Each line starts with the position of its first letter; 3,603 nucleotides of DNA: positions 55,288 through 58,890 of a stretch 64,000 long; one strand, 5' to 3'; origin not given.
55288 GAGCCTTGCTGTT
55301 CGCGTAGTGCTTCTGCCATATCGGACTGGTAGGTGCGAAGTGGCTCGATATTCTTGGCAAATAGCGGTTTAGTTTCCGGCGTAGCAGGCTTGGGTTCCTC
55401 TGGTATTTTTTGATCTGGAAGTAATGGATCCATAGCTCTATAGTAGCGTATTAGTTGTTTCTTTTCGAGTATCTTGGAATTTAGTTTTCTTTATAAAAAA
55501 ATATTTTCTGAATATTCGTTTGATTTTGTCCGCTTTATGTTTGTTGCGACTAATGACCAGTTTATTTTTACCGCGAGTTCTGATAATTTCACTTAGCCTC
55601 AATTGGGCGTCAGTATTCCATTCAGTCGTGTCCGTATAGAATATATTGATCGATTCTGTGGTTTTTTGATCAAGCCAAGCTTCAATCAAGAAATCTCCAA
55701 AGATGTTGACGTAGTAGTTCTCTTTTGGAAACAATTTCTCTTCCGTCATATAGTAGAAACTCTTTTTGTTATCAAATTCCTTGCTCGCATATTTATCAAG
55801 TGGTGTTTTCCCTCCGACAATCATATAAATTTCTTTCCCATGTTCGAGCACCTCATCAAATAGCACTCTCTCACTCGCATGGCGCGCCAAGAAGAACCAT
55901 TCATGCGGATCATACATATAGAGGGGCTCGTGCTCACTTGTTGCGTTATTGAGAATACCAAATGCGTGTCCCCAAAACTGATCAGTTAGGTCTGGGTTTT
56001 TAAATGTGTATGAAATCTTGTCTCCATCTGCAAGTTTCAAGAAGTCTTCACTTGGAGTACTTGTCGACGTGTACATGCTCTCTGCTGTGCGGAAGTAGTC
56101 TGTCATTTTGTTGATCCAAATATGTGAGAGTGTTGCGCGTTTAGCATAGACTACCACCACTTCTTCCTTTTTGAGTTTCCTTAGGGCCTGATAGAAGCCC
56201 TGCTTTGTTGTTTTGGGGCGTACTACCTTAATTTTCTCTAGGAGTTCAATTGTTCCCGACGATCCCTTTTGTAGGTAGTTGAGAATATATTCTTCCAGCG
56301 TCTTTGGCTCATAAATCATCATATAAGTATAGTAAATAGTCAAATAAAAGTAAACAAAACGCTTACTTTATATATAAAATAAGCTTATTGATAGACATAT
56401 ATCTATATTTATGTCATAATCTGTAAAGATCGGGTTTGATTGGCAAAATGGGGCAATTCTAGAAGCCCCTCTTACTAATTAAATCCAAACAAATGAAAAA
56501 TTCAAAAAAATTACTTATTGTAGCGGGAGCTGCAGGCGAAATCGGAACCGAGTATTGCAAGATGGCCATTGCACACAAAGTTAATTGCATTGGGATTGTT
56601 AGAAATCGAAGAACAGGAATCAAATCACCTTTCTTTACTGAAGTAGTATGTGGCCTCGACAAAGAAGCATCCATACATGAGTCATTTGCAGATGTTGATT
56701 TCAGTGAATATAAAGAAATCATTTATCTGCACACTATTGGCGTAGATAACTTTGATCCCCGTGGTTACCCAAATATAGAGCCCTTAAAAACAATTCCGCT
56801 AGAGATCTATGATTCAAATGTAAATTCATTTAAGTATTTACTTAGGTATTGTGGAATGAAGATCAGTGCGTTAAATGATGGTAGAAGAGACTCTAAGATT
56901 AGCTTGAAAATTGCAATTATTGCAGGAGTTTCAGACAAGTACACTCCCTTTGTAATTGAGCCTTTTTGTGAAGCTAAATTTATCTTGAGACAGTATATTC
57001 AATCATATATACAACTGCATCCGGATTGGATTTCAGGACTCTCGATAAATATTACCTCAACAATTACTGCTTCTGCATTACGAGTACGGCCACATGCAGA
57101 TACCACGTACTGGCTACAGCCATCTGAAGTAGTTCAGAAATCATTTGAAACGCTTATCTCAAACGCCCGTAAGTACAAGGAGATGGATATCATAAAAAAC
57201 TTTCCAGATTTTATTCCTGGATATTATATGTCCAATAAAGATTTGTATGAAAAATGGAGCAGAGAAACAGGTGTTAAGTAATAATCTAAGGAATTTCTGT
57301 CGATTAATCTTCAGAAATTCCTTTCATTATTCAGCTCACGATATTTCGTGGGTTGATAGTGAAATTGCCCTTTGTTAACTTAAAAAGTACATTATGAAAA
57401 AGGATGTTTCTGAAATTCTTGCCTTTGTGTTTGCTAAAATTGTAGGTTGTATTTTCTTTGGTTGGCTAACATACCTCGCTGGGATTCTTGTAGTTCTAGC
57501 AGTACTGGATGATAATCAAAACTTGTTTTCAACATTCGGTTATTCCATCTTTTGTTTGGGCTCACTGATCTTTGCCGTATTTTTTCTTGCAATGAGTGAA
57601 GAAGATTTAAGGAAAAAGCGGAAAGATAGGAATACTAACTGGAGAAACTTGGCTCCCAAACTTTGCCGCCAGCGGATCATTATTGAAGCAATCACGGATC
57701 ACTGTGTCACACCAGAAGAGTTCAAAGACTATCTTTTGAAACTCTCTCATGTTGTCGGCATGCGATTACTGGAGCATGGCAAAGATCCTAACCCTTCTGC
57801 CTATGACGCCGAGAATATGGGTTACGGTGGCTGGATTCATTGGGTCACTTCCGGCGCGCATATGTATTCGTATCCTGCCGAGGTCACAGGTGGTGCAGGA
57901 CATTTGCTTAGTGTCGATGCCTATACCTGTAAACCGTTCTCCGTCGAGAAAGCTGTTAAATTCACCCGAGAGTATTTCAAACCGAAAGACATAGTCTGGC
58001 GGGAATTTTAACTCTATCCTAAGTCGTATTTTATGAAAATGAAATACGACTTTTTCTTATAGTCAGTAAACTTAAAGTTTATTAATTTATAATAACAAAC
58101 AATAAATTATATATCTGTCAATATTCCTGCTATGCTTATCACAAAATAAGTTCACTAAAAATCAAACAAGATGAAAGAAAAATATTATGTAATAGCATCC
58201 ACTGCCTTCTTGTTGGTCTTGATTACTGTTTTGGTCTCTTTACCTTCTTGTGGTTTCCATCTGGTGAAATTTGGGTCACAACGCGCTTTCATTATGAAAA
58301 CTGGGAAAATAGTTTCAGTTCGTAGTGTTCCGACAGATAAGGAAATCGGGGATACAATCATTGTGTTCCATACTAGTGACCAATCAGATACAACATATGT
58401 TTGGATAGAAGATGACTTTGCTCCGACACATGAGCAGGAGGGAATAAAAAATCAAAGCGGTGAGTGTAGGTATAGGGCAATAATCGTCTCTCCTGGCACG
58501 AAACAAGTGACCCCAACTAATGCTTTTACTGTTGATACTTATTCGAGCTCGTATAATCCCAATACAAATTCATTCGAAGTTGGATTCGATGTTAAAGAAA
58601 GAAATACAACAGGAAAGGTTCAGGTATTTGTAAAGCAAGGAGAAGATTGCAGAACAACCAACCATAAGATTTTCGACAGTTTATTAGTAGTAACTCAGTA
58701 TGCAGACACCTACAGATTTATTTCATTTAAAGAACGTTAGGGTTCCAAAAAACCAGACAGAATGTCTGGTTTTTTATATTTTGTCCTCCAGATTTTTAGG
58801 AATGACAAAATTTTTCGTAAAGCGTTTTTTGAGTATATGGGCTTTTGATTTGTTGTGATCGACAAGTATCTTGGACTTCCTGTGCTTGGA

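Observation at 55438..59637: Divergent paralog pair bracketing a 3-gene opposite-strand island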

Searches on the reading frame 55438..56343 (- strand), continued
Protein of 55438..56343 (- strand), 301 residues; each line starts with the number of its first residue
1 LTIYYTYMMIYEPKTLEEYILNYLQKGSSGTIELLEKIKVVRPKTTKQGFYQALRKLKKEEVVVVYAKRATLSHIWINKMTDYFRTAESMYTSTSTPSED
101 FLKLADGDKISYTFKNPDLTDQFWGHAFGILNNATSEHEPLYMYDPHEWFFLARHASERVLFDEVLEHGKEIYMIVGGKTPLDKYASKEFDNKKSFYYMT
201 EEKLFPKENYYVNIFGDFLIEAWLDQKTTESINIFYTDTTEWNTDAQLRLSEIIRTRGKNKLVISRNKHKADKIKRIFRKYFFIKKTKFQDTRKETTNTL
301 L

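Call 96: search_protein_families(library=pfam, proteins=[L016:6410-7099:-, L023:7344-8033:-, L023:9522-10202:-, L016:5892-6347:-, L023:6799-7341:-, L023:8996-9520:-, L023:5969-6349:-, L016:2780-3808:-], max_evalue=0.01)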
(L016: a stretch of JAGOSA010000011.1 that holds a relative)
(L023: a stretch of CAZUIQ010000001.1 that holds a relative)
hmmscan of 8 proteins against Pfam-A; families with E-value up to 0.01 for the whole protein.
L016:6410-7099:- (229 aa): 6 families
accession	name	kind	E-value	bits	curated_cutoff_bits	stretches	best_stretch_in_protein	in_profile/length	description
PF08241.18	Methyltransf_11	-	8e-14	52.5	21.2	1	49-141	1-95/95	Methyltransferase domain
PF13847.12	Methyltransf_31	-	1.6e-11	44.6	27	1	44-160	3-128/145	Methyltransferase domain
PF13649.12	Methyltransf_25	-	3.6e-11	44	27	1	49-137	2-97/97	Methyltransferase domain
PF13489.12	Methyltransf_23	-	4e-08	33.6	27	1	32-111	8-86/164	Methyltransferase domain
PF08242.18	Methyltransf_12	-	7e-07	30.3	30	1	49-139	1-98/98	Methyltransferase domain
PF07021.18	MetW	-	0.002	18.2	21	1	46-135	15-104/193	Methionine biosynthesis protein MetW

L023:7344-8033:- (229 aa): 17 families
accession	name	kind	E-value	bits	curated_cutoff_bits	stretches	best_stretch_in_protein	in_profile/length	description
PF08241.18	Methyltransf_11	-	8.7e-22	78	21.2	1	47-137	1-94/95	Methyltransferase domain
PF13649.12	Methyltransf_25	-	4.6e-19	69.4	27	1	46-134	1-97/97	Methyltransferase domain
PF13847.12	Methyltransf_31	-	3.4e-18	66.2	27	1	42-138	3-109/145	Methyltransferase domain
PF13489.12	Methyltransf_23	-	2.5e-13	50.5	27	1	34-155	14-133/164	Methyltransferase domain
PF08242.18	Methyltransf_12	-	3.7e-13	50.5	30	1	47-136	1-98/98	Methyltransferase domain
PF01209.24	Ubie_methyltran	-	1.9e-11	44.2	20.1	1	38-139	43-152/233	ubiE/COQ5 methyltransferase family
PF07021.18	MetW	-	1.6e-07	31.6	21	1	44-131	15-103/193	Methionine biosynthesis protein MetW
PF05175.20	MTS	-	9.3e-06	25.8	23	1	33-143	24-143/170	Methyltransferase small domain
PF05724.17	TPMT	-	4.1e-05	23.8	26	1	19-80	13-75/218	Thiopurine S-methyltransferase (TPMT)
PF05219.18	DREV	-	5.2e-05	22.9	26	1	41-153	93-202/265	DREV methyltransferase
PF03291.22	mRNA_G-N7_MeTrfase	-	8.1e-05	22.3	26.6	0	43-82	62-102/315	mRNA (guanine-N(7))-methyltransferase domain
PF08003.17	Methyltransf_9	-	0.00064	19.2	23.8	1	40-99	113-179/315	Protein of unknown function (DUF1698)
PF05148.21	Methyltransf_8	-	0.00065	20.1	27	1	9-138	40-156/219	Hypothetical methyltransferase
PF20922.3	Anamorsin_N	-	0.0014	18.8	27.1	1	98-138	46-87/163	Anamorsin, N-terminal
PF01555.25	N6_N4_Mtase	-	0.0016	18.8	26.7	0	119-157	32-61/221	DNA methylase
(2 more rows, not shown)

L023:9522-10202:- (226 aa): 14 families
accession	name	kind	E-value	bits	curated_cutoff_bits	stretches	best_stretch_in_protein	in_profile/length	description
PF08241.18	Methyltransf_11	-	1.1e-20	74.5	21.2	1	48-138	1-94/95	Methyltransferase domain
PF13649.12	Methyltransf_25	-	2.7e-19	70.1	27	1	47-135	1-97/97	Methyltransferase domain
PF13847.12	Methyltransf_31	-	3.2e-17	63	27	1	42-138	2-108/145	Methyltransferase domain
PF01209.24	Ubie_methyltran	-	2.9e-12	46.9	20.1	1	41-142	45-154/233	ubiE/COQ5 methyltransferase family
PF13489.12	Methyltransf_23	-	2e-09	37.8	27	1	40-141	19-118/164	Methyltransferase domain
PF08242.18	Methyltransf_12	-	2.3e-09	38.3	30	1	48-137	1-98/98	Methyltransferase domain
PF05148.21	Methyltransf_8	-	4.6e-05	23.8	27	1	42-137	71-154/219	Hypothetical methyltransferase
PF03291.22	mRNA_G-N7_MeTrfase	-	7.1e-05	22.5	26.6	1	42-86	60-105/315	mRNA (guanine-N(7))-methyltransferase domain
PF03141.22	Methyltransf_29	-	0.00013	21.2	23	1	42-147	116-224/506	Putative S-adenosyl-L-methionine-dependent methyltransferase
PF07021.18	MetW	-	0.00076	19.6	21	1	31-130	1-101/193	Methionine biosynthesis protein MetW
PF09445.16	Methyltransf_15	-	0.00079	19.5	22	1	45-85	2-42/165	RNA cap guanine-N2 methyltransferase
PF05175.20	MTS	-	0.001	19.1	23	1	40-110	26-104/170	Methyltransferase small domain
PF03848.20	TehB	-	0.0013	18.6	20.4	1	43-84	30-71/193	Tellurite resistance protein TehB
PF01135.25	PCMT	-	0.004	17.4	20.3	1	9-91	43-124/210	Protein-L-isoaspartate(D-aspartate) O-methyltransferase (PCMT)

L016:5892-6347:- (151 aa): 0 families

L023:6799-7341:- (180 aa): 5 families
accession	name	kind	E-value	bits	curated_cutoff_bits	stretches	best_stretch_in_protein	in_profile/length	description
PF18306.6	LDcluster4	-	3.2e-19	69.5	26.3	1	14-148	14-128/151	SLOG cluster4 family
PF02481.21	DNA_processg_A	-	1.7e-06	27.8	29.6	1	12-73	54-115/212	DNA recombination-mediator protein A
PF18163.6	LD_cluster2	-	3.7e-05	23.9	25.3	1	66-172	110-227/264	SLOG cluster2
PF18171.6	LSDAT_prok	-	5.8e-05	22.9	25.4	1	106-148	125-167/195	SLOG in TRPM, prokaryote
PF03641.19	Lysine_decarbox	-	0.0044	17.6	27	1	52-121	9-69/131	Possible lysine decarboxylase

L023:8996-9520:- (174 aa): 4 families
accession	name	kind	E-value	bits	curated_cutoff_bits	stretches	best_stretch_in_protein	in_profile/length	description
PF18306.6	LDcluster4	-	4.6e-14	52.7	26.3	1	29-138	30-125/151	SLOG cluster4 family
PF10686.14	YAcAr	-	0.00015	22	28.2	1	16-64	20-63/66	YspA, cpYpsA-related SLOG family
PF03641.19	Lysine_decarbox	-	0.001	19.7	27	1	75-124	27-76/131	Possible lysine decarboxylase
PF18171.6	LSDAT_prok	-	0.0073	16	25.4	0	101-144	124-164/195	SLOG in TRPM, prokaryote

L023:5969-6349:- (126 aa): 0 families

L016:2780-3808:- (342 aa): 7 families
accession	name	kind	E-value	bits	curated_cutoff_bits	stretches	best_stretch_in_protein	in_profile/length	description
PF05175.20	MTS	-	6e-06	26.5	23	1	41-115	25-103/170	Methyltransferase small domain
PF06325.19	PrmA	-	8.6e-06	25.9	22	1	48-116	165-232/296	Ribosomal protein L11 methyltransferase (PrmA)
PF13847.12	Methyltransf_31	-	1.2e-05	25.5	27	1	48-93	7-54/145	Methyltransferase domain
PF02675.21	AdoMet_dc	-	7.5e-05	23.5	25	1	236-341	8-103/107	S-adenosylmethionine decarboxylase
PF13649.12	Methyltransf_25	-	9.8e-05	23.4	27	1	48-92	1-46/97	Methyltransferase domain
PF09445.16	Methyltransf_15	-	0.00071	19.6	22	1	47-126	3-87/165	RNA cap guanine-N2 methyltransferase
PF12847.13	Methyltransf_18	-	0.0015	19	27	1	47-116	17-87/151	Methyltransferase domain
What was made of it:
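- On S-adenosylmethionine decarboxylase, prokaryotic class (Pfam PF02675), for the gene at 57394-58011: In L016 the domain is fused to a methyltransferase fold (call 96).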

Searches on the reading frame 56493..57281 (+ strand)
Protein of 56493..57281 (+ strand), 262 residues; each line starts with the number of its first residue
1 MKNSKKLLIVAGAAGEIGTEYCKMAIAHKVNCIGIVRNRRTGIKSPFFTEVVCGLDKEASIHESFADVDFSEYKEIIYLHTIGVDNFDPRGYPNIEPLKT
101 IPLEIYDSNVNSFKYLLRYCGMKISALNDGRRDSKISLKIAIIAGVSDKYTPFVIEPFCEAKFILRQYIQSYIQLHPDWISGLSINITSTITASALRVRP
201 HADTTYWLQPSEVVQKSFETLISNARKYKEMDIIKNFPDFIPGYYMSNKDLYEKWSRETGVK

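Call 4: search_protein_families(library=pfam, proteins=[window:56493-57281:+], max_evalue=1)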
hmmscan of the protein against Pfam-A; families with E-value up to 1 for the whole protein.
window:56493-57281:+ (262 aa): 1 family
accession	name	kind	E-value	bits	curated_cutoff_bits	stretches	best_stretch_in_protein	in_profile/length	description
PF01370.27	Epimerase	-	0.073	12.9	20.9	1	9-69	2-64/240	NAD dependent epimerase/dehydratase family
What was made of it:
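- On Short-chain dehydrogenase/reductase, for the gene at 56493-57281: The window protein has only Epimerase at E 0.073 (call 4).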

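Call 6: search_protein_families(library=ncbifam, proteins=[window:56493-57281:+], max_evalue=1)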
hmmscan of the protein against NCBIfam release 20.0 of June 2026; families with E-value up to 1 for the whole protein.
window:56493-57281:+ (262 aa): 1 family
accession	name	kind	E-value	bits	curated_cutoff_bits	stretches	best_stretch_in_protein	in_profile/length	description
NF011019.0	PRK14448.1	equivalog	0.029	14.5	100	1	5-42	3-40/90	acylphosphatase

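Call 7: search_protein_families(library=padloc, proteins=[window:56493-57281:+], max_evalue=1)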
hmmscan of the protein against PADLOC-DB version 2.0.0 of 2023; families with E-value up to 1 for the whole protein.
window:56493-57281:+ (262 aa): 0 families

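Call 41: search_protein_families(library=phrogs, proteins=[window:56493-57281:+], max_evalue=0.1)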
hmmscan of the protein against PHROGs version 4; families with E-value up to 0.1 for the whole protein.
window:56493-57281:+ (262 aa): 0 families

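Call 77: search_solved_structures(query=A6, max_evalue=0.01)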
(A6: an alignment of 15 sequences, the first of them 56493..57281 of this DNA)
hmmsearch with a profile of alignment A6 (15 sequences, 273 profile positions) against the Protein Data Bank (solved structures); distinct sequences matched with E-value up to 0.01: 2.
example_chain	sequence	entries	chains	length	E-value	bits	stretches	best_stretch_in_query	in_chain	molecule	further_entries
3imf_A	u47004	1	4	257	0.004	20.2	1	5-81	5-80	Short chain dehydrogenase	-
3p19_A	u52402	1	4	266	0.0096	18.9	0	4-44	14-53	Putative blue fluorescent protein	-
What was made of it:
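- On Short-chain dehydrogenase/reductase, for the gene at 56493-57281: The profile hits SDR 3imf at E 0.004 over the N-terminal 80 residues (call 77).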

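Call 78: search_protein_families(library=pfam, alignment_id=A6, max_evalue=0.01)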
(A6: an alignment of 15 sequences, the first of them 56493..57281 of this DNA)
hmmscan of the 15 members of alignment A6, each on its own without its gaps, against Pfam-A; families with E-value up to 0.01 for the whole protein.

A. member 1, window:56493-57281:+ (262 aa): 0 families

B. families by the number of members that match (of 15 scanned): 5 families
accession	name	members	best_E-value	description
PF01370.27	Epimerase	4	8.6e-07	NAD dependent epimerase/dehydratase family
PF05368.20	NmrA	1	0.00025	NmrA-like family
PF13460.12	NAD_binding_10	1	0.00062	NAD(P)H-binding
PF00106.31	adh_short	1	0.00073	short chain dehydrogenase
PF02719.21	Polysacc_synt_2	1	0.0031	Polysaccharide biosynthesis protein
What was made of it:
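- On Short-chain dehydrogenase/reductase, for the gene at 56493-57281: Epimerase hits 4 of 15 homologs (call 78).
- Checked: SDR-like: family profile against PDB 3imf, E 0.004, and Pfam Epimerase in 4 of 15 members (calls 77, 78).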

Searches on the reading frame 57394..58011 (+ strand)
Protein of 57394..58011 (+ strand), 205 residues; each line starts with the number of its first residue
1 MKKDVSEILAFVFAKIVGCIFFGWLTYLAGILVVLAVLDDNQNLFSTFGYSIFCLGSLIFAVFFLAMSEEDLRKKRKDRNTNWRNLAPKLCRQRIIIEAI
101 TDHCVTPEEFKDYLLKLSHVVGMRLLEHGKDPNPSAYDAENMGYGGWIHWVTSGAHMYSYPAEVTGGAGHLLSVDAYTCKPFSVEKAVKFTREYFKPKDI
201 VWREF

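Call 4: search_protein_families(library=pfam, proteins=[window:57394-58011:+], max_evalue=1)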
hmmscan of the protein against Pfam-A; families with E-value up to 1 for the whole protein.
window:57394-58011:+ (205 aa): 6 families
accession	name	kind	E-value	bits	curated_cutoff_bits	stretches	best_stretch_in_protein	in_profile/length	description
PF02675.21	AdoMet_dc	-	0.00047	20.9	25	1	140-204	44-103/107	S-adenosylmethionine decarboxylase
PF00335.26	Tetraspanin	-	0.068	13.3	32.1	1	17-79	48-119/225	Tetraspanin family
PF12794.12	MscS_TM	-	0.15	11.4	28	1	22-81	129-188/339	Mechanosensitive ion channel inner membrane domain 1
PF11188.13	DUF2975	-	0.3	11.5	27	1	14-69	60-114/130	Protein of unknown function (DUF2975)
PF07415.16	Herpes_LMP2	-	0.32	10.2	25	1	17-62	389-434/497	Gammaherpesvirus latent membrane protein (LMP2) protein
PF12698.13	ABC2_membrane_3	-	0.57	9.7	31.6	1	9-67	204-264/347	ABC-2 family transporter protein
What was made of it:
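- On S-adenosylmethionine decarboxylase, prokaryotic class (Pfam PF02675), for the gene at 57394-58011: Pfam score 20.9 bits against a cut-off of 25 (call 4).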

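Call 6: search_protein_families(library=ncbifam, proteins=[window:57394-58011:+], max_evalue=1)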
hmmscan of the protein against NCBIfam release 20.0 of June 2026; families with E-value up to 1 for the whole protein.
window:57394-58011:+ (205 aa): 1 family
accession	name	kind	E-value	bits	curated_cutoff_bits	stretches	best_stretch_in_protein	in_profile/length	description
TIGR00270.2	TIGR00270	equivalog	0.12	12.2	110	1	70-132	78-138/159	multiprotein bridging factor aMBF1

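Call 7: search_protein_families(library=padloc, proteins=[window:57394-58011:+], max_evalue=1)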
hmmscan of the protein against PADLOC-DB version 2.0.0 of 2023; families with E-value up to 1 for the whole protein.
window:57394-58011:+ (205 aa): 0 families

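Call 41: search_protein_families(library=phrogs, proteins=[window:57394-58011:+], max_evalue=0.1)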
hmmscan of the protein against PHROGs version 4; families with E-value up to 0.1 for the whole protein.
window:57394-58011:+ (205 aa): 1 family
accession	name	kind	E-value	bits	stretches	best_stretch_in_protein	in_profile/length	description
phrog_3125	-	other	0.0068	17.3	1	172-204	95-128/148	S-adenosylmethionine decarboxylase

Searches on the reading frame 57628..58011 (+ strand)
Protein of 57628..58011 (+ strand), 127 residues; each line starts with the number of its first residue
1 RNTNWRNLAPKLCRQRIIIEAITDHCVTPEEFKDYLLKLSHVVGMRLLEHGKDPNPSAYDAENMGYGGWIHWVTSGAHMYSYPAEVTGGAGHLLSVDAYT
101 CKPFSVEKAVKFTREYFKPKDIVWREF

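Call 75: search_solved_structures(query=A4, max_evalue=1, show_alignments=1)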
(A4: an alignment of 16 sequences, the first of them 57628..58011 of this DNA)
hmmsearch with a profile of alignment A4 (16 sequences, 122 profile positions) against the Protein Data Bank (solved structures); distinct sequences matched with E-value up to 1: 3.
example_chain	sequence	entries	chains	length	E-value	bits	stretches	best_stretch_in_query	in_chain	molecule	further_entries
2iii_A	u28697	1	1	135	0.0029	21.1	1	27-111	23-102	S-adenosylmethionine decarboxylase proenzyme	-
2fna_A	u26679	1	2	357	0.065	16.7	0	94-122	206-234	Conserved hypothetical protein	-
7nwg_a2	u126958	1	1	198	0.3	14.6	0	3-47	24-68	ribosomal protein eS25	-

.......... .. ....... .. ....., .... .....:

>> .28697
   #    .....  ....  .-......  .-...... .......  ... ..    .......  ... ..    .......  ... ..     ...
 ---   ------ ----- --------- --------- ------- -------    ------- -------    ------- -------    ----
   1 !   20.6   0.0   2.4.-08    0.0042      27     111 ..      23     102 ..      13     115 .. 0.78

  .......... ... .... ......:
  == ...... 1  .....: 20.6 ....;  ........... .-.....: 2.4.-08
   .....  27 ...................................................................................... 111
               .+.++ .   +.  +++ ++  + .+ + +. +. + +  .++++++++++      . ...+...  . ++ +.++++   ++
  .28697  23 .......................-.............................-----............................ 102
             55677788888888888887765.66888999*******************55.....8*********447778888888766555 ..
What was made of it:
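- On S-adenosylmethionine decarboxylase, prokaryotic class (Pfam PF02675), for the gene at 57394-58011: The family profile hits the PDB 2iii proenzyme at E 0.003, with the family's 'TS' aligned on 'ES' and its 'YTC' on 'YTCG' (call 75).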

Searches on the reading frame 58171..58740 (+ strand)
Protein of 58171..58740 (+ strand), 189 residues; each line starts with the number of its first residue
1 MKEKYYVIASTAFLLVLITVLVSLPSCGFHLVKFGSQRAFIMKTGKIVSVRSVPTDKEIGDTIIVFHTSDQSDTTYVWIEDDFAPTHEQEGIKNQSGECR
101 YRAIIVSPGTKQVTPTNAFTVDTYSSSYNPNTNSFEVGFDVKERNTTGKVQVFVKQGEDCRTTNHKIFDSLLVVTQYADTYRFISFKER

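Call 4: search_protein_families(library=pfam, proteins=[window:58171-58740:+], max_evalue=1)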
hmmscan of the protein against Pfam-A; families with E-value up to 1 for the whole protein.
window:58171-58740:+ (189 aa): 0 families

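Call 6: search_protein_families(library=ncbifam, proteins=[window:58171-58740:+], max_evalue=1)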
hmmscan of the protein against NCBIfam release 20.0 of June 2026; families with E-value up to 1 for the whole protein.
window:58171-58740:+ (189 aa): 1 family
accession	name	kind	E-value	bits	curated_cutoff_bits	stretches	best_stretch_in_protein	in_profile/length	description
NF052681.1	EndoxylXynCBac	equivalog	0.067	12.4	650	1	74-162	267-354/395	glucuronoarabinoxylan endo-1,4-beta-xylanase XynC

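Call 7: search_protein_families(library=padloc, proteins=[window:58171-58740:+], max_evalue=1)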
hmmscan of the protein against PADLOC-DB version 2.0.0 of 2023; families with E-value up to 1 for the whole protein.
window:58171-58740:+ (189 aa): 0 families

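Call 41: search_protein_families(library=phrogs, proteins=[window:58171-58740:+], max_evalue=0.1)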
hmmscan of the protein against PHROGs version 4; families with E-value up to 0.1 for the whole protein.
window:58171-58740:+ (189 aa): 1 family
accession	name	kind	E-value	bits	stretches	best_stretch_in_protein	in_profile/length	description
phrog_34360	-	unknown function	0.024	14.6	1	50-88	178-216/433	-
